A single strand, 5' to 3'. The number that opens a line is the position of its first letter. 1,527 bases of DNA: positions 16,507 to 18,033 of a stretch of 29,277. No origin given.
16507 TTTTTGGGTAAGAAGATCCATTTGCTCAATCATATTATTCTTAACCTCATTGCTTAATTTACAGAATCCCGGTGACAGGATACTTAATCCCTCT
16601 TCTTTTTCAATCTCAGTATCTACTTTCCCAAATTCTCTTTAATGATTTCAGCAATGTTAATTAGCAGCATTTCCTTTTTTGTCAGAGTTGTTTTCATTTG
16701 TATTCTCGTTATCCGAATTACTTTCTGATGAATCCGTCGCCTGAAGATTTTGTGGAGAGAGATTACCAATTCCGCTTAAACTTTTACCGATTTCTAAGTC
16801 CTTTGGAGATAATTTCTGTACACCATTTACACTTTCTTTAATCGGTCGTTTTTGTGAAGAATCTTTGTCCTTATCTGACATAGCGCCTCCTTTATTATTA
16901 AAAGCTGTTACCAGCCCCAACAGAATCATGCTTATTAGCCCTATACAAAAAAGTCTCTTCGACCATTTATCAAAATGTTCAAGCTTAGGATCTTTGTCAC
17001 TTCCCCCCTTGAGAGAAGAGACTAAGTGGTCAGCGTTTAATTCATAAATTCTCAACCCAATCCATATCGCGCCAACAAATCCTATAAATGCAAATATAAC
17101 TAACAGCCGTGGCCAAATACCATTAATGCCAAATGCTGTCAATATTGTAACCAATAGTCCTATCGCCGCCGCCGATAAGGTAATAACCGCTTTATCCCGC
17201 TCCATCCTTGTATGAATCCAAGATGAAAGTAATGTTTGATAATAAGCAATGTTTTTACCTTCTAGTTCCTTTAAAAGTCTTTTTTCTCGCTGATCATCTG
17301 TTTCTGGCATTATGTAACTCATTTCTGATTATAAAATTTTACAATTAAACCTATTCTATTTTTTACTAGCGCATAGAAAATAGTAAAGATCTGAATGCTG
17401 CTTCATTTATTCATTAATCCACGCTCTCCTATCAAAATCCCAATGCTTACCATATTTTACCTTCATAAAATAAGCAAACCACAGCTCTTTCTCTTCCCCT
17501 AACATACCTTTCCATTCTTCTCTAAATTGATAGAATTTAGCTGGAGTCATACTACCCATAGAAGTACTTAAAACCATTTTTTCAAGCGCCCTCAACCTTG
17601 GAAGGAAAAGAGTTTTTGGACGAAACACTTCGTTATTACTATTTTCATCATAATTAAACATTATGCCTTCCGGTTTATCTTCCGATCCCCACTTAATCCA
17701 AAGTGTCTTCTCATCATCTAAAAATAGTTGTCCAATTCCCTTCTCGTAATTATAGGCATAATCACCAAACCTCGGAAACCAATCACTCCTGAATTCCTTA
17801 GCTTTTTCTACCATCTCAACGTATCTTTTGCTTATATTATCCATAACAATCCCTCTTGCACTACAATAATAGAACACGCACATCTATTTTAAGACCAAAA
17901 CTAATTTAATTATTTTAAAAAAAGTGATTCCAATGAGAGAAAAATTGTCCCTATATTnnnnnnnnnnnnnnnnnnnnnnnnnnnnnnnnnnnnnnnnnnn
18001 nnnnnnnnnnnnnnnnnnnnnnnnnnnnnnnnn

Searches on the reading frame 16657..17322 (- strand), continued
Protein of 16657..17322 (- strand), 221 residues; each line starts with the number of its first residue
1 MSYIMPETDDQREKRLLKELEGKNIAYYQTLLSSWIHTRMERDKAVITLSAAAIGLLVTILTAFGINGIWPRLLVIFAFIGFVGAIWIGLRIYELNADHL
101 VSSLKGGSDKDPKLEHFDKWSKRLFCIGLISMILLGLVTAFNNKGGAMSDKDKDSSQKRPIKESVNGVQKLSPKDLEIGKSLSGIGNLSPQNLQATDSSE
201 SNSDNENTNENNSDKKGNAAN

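Call 84: search_solved_structures(query=A2, max_evalue=1)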
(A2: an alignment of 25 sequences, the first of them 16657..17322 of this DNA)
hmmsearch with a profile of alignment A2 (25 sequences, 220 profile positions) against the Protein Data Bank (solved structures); distinct sequences matched with E-value up to 1: 5.
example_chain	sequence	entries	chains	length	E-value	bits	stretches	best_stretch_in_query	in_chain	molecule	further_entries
9xc6_R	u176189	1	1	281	0.23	14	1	64-135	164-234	Mu-type opioid receptor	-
9pxu_R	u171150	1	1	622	0.59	12.7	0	64-135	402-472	Soluble cytochrome b562,Mu-type opioid receptor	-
9pxv_R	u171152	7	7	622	0.64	12.6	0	64-135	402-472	Soluble cytochrome b562,Mu-type opioid receptor | Soluble cytochrome b562,Mu-type opioid receptor,Soluble cytochrome b562,Mu-type opioid rec | Cytochrome b-562/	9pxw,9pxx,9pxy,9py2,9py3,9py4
9wst_R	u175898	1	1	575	0.7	12.5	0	64-135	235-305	Mu-type opioid receptor,LgBiT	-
7tgh_3I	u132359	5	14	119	0.73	12.4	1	65-111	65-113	Transmembrane protein, putative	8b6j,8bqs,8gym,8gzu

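Call 93: find_encoding_contigs(protein=P0076, flank=4000, max_places=3)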
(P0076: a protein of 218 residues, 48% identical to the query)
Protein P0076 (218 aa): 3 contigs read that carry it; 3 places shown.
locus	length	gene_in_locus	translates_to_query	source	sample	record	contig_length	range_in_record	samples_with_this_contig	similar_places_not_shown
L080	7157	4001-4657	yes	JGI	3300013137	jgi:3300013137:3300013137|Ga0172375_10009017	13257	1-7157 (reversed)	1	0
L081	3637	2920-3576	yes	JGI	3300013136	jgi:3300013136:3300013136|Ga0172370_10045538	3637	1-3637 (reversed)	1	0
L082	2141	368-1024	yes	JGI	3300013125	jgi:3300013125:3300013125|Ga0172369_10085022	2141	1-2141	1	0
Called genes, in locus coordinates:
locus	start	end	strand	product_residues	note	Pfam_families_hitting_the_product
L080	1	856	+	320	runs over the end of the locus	PF01370:Epimerase, PF02719:Polysacc_synt_2 (faint), PF04321:RmlD_sub_bind (faint), PF16363:GDP_Man_Dehyd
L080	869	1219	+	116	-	PF01155:HypA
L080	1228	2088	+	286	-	PF02361:CbiQ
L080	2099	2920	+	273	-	PF02463:SMC_N (weak), PF13175:AAA_15 (weak), PF00005:ABC_tran, PF13304:AAA_21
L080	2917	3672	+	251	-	-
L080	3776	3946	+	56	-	PF12728:HTH_17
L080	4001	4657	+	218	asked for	-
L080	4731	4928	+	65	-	-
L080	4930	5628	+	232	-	PF00072:Response_reg, PF23198:PDE8A_N, PF00486:Trans_reg_C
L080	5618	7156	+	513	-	?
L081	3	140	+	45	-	?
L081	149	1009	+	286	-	PF02361:CbiQ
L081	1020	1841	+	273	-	PF02463:SMC_N (weak), PF13175:AAA_15 (weak), PF00005:ABC_tran, PF13304:AAA_21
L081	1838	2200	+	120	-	-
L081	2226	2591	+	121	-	-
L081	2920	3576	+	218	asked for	-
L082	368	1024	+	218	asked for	-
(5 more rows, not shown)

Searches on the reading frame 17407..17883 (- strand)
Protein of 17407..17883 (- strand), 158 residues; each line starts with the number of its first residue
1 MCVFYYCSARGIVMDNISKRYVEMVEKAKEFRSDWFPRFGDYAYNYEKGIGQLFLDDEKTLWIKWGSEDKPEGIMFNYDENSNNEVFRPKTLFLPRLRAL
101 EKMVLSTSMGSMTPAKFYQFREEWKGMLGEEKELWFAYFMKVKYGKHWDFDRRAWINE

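Call 3: search_protein_families(library=pfam, proteins=[window:17407-17883:-], max_evalue=0.1)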
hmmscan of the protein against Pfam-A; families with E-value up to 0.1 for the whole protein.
window:17407-17883:- (158 aa): 0 families

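Call 4: search_protein_families(library=padloc, proteins=[window:17407-17883:-], max_evalue=0.1)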
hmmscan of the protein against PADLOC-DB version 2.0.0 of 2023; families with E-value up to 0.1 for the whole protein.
window:17407-17883:- (158 aa): 0 families

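Call 5: search_protein_families(library=ncbifam, proteins=[window:17407-17883:-], max_evalue=0.1)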
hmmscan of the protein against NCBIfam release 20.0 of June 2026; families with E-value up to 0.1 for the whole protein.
window:17407-17883:- (158 aa): 0 families

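Call 6: search_protein_families(library=phrogs, proteins=[window:17407-17883:-], max_evalue=0.1)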
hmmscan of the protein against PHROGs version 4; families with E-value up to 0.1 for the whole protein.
window:17407-17883:- (158 aa): 0 families

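Call 15: find_homologous_proteins(query=window:17407-17883:-)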
Query window:17407-17883:- (158 aa): 1 proteins with E <= 0.001 among 14 candidates.
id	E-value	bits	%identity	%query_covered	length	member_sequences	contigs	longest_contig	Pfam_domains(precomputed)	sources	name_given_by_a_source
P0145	1.6e-94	332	100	92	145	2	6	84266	-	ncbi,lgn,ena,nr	ncbi:MAG: hypothetical protein KAQ99_00770 [Candidatus Aureabacteria bacterium]|nr:hypothetical prot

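Call 16: find_encoding_contigs(protein=P0145, flank=10000, max_places=6)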
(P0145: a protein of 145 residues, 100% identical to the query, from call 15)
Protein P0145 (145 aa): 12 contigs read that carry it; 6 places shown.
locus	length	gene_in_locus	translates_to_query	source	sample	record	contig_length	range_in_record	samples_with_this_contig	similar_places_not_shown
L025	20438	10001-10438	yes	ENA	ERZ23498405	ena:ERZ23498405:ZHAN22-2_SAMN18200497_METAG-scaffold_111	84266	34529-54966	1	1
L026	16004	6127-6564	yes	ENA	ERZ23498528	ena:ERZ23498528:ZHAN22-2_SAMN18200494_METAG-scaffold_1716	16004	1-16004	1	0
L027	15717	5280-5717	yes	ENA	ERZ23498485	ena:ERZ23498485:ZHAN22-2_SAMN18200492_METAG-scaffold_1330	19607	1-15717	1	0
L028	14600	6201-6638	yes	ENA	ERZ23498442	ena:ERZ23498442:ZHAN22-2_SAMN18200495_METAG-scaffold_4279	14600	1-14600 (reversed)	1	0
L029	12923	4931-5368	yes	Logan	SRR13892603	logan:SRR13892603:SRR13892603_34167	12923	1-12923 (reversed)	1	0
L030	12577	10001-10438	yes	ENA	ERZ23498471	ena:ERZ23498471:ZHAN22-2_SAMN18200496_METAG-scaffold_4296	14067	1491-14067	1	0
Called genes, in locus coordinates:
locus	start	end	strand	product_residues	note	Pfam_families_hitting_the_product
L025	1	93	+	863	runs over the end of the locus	-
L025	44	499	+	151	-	PF01951:Archease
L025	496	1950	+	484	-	PF01139:RtcB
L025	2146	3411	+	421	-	PF02403:Seryl_tRNA_N, PF00587:tRNA-synt_2b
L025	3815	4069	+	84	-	-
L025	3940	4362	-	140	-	PF00239:Resolvase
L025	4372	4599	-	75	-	-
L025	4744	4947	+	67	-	PF13443:HTH_26 (weak), PF13560:HTH_31, PF12844:HTH_19, PF01381:HTH_3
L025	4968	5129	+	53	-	-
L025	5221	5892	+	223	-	PF20473:MmeI_Mtase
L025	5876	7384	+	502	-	PF02384:N6_Mtase (faint), PF07669:Eco57I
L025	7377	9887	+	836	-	PF10544:T5orf172, PF13455:MUG113, PF04851:ResIII (weak)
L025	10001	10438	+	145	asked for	-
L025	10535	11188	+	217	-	-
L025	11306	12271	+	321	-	-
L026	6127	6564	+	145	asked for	-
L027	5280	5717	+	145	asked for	-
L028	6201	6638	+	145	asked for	-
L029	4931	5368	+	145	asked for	-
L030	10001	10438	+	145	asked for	-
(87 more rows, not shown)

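Call 40: search_protein_representatives(protein=window:17407-17844:-)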
Query: 145 residues. Proteins with E-value up to 0.001 (for the whole library): 44; up to 1e-10: 1; up to 1e-30: 1. The best 44 are listed.
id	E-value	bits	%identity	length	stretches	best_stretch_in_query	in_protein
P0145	3.3e-95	332.5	100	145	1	1-145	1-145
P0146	4.9e-08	49.4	30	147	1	4-136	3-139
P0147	6.6e-08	48.9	29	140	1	3-145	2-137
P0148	1.4e-07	47.9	31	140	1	4-137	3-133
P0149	3.5e-07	46.6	37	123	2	74-136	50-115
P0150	7.0e-07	45.6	30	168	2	4-102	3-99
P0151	1.0e-06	45.0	33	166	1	4-137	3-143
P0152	1.5e-06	44.5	30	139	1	5-143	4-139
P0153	1.1e-05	41.7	29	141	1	4-145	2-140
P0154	1.3e-05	41.5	29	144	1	4-144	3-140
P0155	2.5e-05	40.5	40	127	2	4-37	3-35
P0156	3.5e-05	40.1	35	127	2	4-66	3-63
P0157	4.9e-05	39.6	33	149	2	116-143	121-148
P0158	6.0e-05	39.3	36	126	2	78-143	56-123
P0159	6.1e-05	39.3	35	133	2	4-32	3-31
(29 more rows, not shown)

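Call 43: search_protein_families(library=phrogs, alignment_id=A3, max_evalue=0.01)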
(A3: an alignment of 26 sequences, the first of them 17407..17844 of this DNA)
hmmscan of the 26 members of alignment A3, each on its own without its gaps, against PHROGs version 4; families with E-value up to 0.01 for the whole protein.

A. member 1, window:17407-17844:- (145 aa): 0 families

B. families by the number of members that match (of 26 scanned): 0 families

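Call 44: search_protein_families(library=pfam, alignment_id=A3, max_evalue=0.01)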
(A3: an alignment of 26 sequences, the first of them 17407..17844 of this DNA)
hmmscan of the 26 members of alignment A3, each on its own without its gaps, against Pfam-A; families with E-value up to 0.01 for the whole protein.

A. member 1, window:17407-17844:- (145 aa): 0 families

B. families by the number of members that match (of 26 scanned): 2 families
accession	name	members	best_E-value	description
PF09445.16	Methyltransf_15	1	0.0038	RNA cap guanine-N2 methyltransferase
PF16761.10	Clr2_transil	1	0.0066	Transcription-silencing protein, cryptic loci regulator Clr2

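Call 45: find_related_loci(query=A3, collection=viral_contigs, flank=6000)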
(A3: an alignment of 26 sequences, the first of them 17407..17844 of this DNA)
Query A3 (145 aa) in viral_contigs; peptide patterns used: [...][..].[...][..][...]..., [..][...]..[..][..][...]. (x = any residue, [..] = any of these).
306 stretches matched a pattern; 30 encode a relative of the query (tblastn E <= 1e-3); 30 distinct loci.
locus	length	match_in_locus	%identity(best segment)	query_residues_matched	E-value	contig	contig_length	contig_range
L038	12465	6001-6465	29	3-144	2e-10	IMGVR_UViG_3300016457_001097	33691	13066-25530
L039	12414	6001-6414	26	3-143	8e-10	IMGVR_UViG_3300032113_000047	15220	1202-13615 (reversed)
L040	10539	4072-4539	25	3-145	2e-9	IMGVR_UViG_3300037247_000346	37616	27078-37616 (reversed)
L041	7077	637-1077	27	3-136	2e-8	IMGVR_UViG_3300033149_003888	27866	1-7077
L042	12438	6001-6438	27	3-143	1e-7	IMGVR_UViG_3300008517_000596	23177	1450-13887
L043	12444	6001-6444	28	4-143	2e-7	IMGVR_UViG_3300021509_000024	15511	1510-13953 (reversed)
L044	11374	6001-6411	28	4-142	2e-7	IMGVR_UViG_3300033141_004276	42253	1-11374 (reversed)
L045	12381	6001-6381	28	3-142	2e-7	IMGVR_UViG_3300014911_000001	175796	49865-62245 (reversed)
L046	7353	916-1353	24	3-143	2e-7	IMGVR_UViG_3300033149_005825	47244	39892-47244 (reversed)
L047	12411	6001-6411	28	3-135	3e-7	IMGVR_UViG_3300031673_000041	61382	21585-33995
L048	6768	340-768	28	4-143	3e-7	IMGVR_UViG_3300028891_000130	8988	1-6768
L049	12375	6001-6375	25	5-136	5e-7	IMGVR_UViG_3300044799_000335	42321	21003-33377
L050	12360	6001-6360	28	3-136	7e-7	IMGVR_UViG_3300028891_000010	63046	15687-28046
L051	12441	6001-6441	27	3-145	1e-6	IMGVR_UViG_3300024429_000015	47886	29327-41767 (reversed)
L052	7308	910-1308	24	4-136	1e-6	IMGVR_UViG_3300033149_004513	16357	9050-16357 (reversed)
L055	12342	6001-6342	25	9-135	7e-6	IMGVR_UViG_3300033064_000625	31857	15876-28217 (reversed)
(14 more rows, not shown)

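Call 46: find_encoding_contigs(protein=P0146, flank=6000, max_places=3)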
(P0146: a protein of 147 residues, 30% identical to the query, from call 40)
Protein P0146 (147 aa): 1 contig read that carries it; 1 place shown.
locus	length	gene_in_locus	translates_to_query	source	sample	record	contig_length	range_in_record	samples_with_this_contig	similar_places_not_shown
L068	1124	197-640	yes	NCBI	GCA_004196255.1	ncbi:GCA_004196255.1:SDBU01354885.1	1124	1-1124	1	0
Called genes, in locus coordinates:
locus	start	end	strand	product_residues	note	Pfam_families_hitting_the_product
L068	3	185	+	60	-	?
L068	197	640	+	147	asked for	-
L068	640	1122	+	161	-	?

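Call 53: search_protein_families(library=phrogs, proteins=[L039:10339-11508:+, L041:3660-4898:+, L048:4497-6464:+, L055:9702-11603:+, L055:6800-7996:+, L050:1116-2243:+, L038:1908-2864:+, L038:5586-5996:+, L043:9060-9794:+, L042:696-1421:+], max_evalue=0.001)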
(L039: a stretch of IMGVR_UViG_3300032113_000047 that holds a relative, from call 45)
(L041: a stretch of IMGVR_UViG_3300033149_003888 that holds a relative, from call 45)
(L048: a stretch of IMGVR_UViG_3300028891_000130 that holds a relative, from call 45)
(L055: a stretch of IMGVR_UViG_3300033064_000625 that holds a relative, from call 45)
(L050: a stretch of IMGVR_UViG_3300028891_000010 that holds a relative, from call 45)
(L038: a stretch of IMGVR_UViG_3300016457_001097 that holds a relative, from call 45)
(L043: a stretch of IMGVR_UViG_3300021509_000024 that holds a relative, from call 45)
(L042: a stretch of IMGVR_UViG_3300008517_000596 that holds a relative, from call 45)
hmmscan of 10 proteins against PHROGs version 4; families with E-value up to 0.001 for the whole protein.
L039:10339-11508:+ (389 aa): 9 families
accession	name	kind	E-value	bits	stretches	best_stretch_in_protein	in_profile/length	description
phrog_2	-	head and packaging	2.8e-45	156.4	1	2-380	260-596/807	terminase large subunit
phrog_5653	-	head and packaging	6.2e-22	79.3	1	212-380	2-184/199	terminase large subunit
phrog_979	-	head and packaging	3.8e-21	76.4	1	8-215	153-358/642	terminase large subunit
phrog_3717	-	head and packaging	2.5e-12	47.8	1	6-243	8-259/277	terminase large subunit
phrog_38319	-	unknown function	9.1e-12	45.9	1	7-223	4-235/271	-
phrog_6672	-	head and packaging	1.3e-10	42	1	256-379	3-132/145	terminase large subunit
phrog_10250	-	head and packaging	9.6e-10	39.6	1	199-373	4-212/228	terminase large subunit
phrog_9526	-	head and packaging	1.8e-08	35.2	1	11-214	13-217/280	terminase large subunit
phrog_15503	-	unknown function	0.00029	21.3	1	12-119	74-190/245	-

L041:3660-4898:+ (412 aa): 7 families
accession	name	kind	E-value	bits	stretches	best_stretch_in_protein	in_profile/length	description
phrog_2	-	head and packaging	6.2e-41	142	1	16-380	275-589/807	terminase large subunit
phrog_3717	-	head and packaging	3.4e-31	109.7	1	9-247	9-265/277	terminase large subunit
phrog_5653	-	head and packaging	1.6e-27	97.5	1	229-381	26-178/199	terminase large subunit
phrog_6672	-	head and packaging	1.1e-25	90.8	1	254-380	2-126/145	terminase large subunit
phrog_22023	-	unknown function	3.3e-10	41.4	1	146-267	24-148/153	-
phrog_10250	-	head and packaging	4.2e-07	30.9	1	223-380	34-212/228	terminase large subunit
phrog_979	-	head and packaging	1.2e-06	28.5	1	19-162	162-312/642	terminase large subunit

L048:4497-6464:+ (655 aa): 19 families
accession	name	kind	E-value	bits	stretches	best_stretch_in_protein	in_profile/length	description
phrog_2662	-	head and packaging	4.5e-59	201.7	1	42-650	65-705/717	portal protein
phrog_12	-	head and packaging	5.4e-41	142.3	1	1-652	49-628/646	portal protein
phrog_2468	-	head and packaging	6e-37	128.7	1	429-651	42-270/303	head morphogenesis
phrog_859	-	head and packaging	2.1e-22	80.4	1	516-651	145-287/807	portal protein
phrog_3517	-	head and packaging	4.2e-22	79.9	1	565-651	233-326/371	head morphogenesis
phrog_595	-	head and packaging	4.9e-16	60.1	1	522-651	178-295/513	head maturation protease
phrog_6577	-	unknown function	6.7e-15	55.5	1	529-652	113-228/1066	-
phrog_5929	-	head and packaging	1.4e-13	51.7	1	196-375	9-197/228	portal protein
phrog_115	-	head and packaging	1.9e-13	51.5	1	528-650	203-314/665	minor head protein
phrog_324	-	head and packaging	1.9e-13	51.3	1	533-651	204-315/624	head morphogenesis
phrog_15127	-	head and packaging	2.9e-13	50.2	1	527-646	129-244/602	head protein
phrog_4728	-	head and packaging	1.4e-11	44.9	1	536-651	189-297/591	head morphogenesis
phrog_21406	-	unknown function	3.2e-10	39.2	1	588-651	287-350/1668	-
phrog_18477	-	head and packaging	9.4e-10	38.8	1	566-652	205-297/760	head morphogenesis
phrog_34890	-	head and packaging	7.7e-09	35.4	1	565-652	211-305/679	head morphogenesis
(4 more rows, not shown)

L055:9702-11603:+ (633 aa): 19 families
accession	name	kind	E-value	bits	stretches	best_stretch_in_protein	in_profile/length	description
phrog_2662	-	head and packaging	4.8e-88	297.5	1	33-633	58-710/717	portal protein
phrog_12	-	head and packaging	4.3e-55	188.9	1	4-376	49-421/646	portal protein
phrog_5929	-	head and packaging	5.2e-21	76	1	192-325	3-134/228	portal protein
phrog_115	-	head and packaging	7.3e-20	72.7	1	528-633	209-319/665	minor head protein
phrog_6577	-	unknown function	4.8e-17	62.5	1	499-632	89-230/1066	-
phrog_2468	-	head and packaging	2.1e-15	58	1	414-585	34-208/303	head morphogenesis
phrog_595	-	head and packaging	2.9e-12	47.7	1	528-633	188-299/513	head maturation protease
phrog_4728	-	head and packaging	2.7e-10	40.7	1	528-633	187-301/591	head morphogenesis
phrog_2841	-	head and packaging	5.7e-10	39.8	1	528-632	198-307/525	minor head protein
phrog_19480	-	head and packaging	9e-09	35.1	1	520-631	625-736/737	head morphogenesis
phrog_241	-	head and packaging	2.7e-08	34.3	1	530-633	158-275/679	head morphogenesis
phrog_3517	-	head and packaging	4.9e-08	33.7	0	545-585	218-260/371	head morphogenesis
phrog_2271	-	head and packaging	8.1e-08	31.4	1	196-321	210-334/859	portal protein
phrog_16619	-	head and packaging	1.4e-07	30.5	1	555-630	195-272/1440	minor head protein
phrog_8089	-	head and packaging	2e-06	28.3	1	530-632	155-267/268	head morphogenesis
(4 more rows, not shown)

L055:6800-7996:+ (398 aa): 19 families
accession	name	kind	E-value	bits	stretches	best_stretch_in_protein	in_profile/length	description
phrog_498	-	other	2.3e-122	410.6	1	1-395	33-431/633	DNA methyltransferase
phrog_620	-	DNA, RNA and nucleotide metabolism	3.2e-46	159.1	1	1-144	7-148/217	ParB-like partition protein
phrog_67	-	other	1.2e-40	141.4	1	161-392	119-351/743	DNA methyltransferase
phrog_9353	-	unknown function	1.1e-33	118.1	1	4-140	12-147/245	-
phrog_8071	-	DNA, RNA and nucleotide metabolism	5.1e-28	99.4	1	1-199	5-205/389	ParB-like partition protein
phrog_3008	-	other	2.7e-22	80.2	1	304-393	128-220/244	DNA methyltransferase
phrog_723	-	DNA, RNA and nucleotide metabolism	6.3e-21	76.2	1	2-146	12-159/223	ParB-like partition protein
phrog_23085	-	unknown function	6.7e-20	72.1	1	279-393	4-114/138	-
phrog_15396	-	DNA, RNA and nucleotide metabolism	1.3e-15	58.9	1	3-152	4-152/258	ParB-like partition nuclease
phrog_940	-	DNA, RNA and nucleotide metabolism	5.4e-14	53.2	1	1-129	4-129/388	nuclease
phrog_5475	-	unknown function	3.3e-12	46.9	1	3-97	3-90/458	-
phrog_6952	-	other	5.5e-10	40.4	1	300-387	91-178/181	DNA methyltransferase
phrog_930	-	DNA, RNA and nucleotide metabolism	4.5e-09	37.5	1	3-134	7-136/223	ParB-like partition protein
phrog_8769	-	other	3.9e-08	34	1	343-383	12-52/71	methyltransferase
phrog_7405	-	unknown function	7.6e-08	33.3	1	52-133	73-155/250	-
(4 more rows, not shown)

L050:1116-2243:+ (375 aa): 4 families
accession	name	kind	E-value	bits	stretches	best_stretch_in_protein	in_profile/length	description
phrog_284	-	DNA, RNA and nucleotide metabolism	5e-42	145.2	1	37-362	58-385/398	exonuclease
phrog_704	-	DNA, RNA and nucleotide metabolism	1e-10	42.3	1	73-316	106-333/390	DNA repair exonuclease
phrog_323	-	transcription regulation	1.6e-09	38.8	1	2-94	147-250/319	transcriptional regulator, D5-like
phrog_14101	-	transcription regulation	0.00088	20.8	0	2-57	5-58/103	transcriptional regulator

L038:1908-2864:+ (318 aa): 5 families
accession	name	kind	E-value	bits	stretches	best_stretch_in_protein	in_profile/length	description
phrog_678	-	DNA, RNA and nucleotide metabolism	1.4e-19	71.8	1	8-187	29-224/346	replication initiation O-like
phrog_16826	-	DNA, RNA and nucleotide metabolism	3.3e-18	67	1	3-156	3-157/341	DnaD-like helicase loader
phrog_277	-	DNA, RNA and nucleotide metabolism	5.5e-17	63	1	8-164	26-178/318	replication initiation O-like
phrog_2365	-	DNA, RNA and nucleotide metabolism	9e-17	62.8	1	8-158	26-170/232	replication initiation O-like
phrog_345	-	DNA, RNA and nucleotide metabolism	2.5e-05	25.2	1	8-162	24-177/297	replication initiation O-like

L038:5586-5996:+ (136 aa): 1 family
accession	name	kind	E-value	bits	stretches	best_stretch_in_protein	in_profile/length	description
phrog_31971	-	unknown function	9.6e-09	36.5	1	6-128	5-125/130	-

L043:9060-9794:+ (244 aa): 1 family
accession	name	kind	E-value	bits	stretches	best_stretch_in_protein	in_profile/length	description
phrog_842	-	other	7.1e-29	102.4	1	2-229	4-233/270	beta-glucosyl-HMC-alpha-glucosyltransferase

L042:696-1421:+ (241 aa): 1 family
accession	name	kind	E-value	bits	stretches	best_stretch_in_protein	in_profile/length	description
phrog_10477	-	DNA, RNA and nucleotide metabolism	0.00064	20.7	1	60-171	39-158/243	exonuclease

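Call 80: search_dna_similar(query=window:17407-17844:-, collection=phages, mode=protein, max_rows=15, max_evalue=0.01)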
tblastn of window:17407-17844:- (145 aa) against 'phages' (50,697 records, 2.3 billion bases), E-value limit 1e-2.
No match.

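Call 83: search_solved_structures(query=A3, max_evalue=1)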
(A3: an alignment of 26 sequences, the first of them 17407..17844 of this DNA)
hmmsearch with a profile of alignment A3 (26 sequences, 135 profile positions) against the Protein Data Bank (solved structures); distinct sequences matched with E-value up to 1: 0.
